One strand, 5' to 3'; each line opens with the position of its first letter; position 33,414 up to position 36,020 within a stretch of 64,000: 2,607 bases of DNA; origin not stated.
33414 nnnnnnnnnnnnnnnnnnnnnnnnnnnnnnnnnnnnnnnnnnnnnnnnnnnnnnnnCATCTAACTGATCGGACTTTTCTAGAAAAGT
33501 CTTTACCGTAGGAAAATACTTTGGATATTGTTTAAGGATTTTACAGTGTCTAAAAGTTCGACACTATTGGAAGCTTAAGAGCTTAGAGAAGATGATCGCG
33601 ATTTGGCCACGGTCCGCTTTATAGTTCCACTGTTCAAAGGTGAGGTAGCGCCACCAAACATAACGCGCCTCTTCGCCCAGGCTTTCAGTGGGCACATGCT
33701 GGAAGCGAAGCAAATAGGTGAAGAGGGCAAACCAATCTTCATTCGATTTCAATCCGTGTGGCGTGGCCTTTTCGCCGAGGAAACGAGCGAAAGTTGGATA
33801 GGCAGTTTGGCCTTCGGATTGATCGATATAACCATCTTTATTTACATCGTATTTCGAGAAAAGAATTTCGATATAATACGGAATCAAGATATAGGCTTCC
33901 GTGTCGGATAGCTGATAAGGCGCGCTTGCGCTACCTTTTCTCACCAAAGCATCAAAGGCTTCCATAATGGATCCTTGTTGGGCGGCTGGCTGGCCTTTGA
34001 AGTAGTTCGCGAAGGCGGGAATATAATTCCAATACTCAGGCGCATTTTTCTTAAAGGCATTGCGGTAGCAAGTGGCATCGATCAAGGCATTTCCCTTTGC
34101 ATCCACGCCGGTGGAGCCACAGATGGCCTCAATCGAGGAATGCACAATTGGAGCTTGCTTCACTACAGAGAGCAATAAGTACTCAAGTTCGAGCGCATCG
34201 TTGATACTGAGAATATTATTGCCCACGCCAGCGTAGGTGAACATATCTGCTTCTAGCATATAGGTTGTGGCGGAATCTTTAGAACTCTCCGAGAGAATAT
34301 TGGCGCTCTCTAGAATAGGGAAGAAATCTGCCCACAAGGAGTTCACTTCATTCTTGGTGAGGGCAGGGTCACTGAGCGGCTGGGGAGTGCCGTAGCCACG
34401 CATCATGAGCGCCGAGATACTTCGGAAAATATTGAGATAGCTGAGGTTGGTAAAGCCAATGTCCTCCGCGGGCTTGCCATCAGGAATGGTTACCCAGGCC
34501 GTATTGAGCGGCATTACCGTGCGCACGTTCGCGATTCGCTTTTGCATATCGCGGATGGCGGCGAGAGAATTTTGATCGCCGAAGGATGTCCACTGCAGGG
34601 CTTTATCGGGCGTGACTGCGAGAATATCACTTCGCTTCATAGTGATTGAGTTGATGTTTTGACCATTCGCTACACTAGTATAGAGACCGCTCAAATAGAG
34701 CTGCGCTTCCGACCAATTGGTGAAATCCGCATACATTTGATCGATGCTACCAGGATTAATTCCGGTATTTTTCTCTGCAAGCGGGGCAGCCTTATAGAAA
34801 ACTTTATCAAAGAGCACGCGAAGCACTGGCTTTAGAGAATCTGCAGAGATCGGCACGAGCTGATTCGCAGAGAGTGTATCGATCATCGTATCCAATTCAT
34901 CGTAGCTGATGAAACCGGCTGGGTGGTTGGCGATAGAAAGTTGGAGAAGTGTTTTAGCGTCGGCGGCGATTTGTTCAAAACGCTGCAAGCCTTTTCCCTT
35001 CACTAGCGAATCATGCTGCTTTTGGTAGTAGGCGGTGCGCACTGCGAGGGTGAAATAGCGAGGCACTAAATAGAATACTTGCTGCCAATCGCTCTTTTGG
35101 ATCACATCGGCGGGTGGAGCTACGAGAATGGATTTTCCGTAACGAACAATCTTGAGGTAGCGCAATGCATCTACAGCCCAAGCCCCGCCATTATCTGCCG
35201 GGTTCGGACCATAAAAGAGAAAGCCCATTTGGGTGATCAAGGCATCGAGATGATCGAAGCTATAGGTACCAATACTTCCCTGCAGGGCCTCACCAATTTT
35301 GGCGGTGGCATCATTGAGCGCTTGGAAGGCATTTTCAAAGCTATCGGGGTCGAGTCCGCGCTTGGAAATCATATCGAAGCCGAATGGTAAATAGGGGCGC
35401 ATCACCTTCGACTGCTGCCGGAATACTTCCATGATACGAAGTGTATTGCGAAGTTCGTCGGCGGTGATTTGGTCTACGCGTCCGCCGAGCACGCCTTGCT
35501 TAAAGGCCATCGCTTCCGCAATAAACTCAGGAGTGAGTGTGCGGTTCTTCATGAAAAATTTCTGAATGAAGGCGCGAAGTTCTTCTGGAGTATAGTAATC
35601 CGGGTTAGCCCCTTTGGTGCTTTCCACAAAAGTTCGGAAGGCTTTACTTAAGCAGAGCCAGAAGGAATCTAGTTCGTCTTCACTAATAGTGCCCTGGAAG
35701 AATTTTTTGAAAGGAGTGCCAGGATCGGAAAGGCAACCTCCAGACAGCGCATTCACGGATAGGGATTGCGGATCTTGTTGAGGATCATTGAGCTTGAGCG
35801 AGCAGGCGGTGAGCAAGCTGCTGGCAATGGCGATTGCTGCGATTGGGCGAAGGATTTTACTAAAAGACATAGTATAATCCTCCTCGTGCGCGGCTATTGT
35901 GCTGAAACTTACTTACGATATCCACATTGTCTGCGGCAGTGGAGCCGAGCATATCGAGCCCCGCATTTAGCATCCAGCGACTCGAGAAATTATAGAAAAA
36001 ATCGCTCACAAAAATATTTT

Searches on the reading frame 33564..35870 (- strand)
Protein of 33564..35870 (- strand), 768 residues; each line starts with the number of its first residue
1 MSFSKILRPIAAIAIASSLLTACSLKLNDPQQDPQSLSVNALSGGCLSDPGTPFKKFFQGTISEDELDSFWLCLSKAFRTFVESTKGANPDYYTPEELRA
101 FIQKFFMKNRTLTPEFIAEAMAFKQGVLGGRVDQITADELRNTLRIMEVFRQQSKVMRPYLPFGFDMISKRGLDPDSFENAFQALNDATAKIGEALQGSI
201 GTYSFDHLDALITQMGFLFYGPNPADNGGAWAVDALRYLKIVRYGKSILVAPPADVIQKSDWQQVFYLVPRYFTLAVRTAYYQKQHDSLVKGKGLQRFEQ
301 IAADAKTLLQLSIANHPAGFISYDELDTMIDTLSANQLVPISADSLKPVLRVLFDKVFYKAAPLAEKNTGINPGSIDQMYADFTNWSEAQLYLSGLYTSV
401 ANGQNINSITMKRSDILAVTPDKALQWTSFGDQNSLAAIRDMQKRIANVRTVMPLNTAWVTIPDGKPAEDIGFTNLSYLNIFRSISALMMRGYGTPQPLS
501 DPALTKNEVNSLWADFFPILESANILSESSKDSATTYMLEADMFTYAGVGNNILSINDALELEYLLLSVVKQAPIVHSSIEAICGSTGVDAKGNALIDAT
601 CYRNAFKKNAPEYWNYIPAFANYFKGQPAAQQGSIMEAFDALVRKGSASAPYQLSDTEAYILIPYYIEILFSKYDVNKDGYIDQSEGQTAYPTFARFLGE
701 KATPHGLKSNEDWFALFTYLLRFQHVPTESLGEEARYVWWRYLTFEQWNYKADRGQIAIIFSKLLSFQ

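Call 47: search_protein_families(library=pfam, proteins=[window:33564-35870:-], max_evalue=0.0001)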
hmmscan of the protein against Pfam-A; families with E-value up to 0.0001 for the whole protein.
window:33564-35870:- (768 aa): 2 families
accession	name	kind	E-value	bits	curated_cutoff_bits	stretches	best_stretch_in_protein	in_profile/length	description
PF13202.12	EF-hand_5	-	1.1e-05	25.2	25.9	0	668-686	2-20/25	EF hand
PF13405.12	EF-hand_6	-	2.9e-05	23.9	25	0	668-686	3-21/30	EF-hand domain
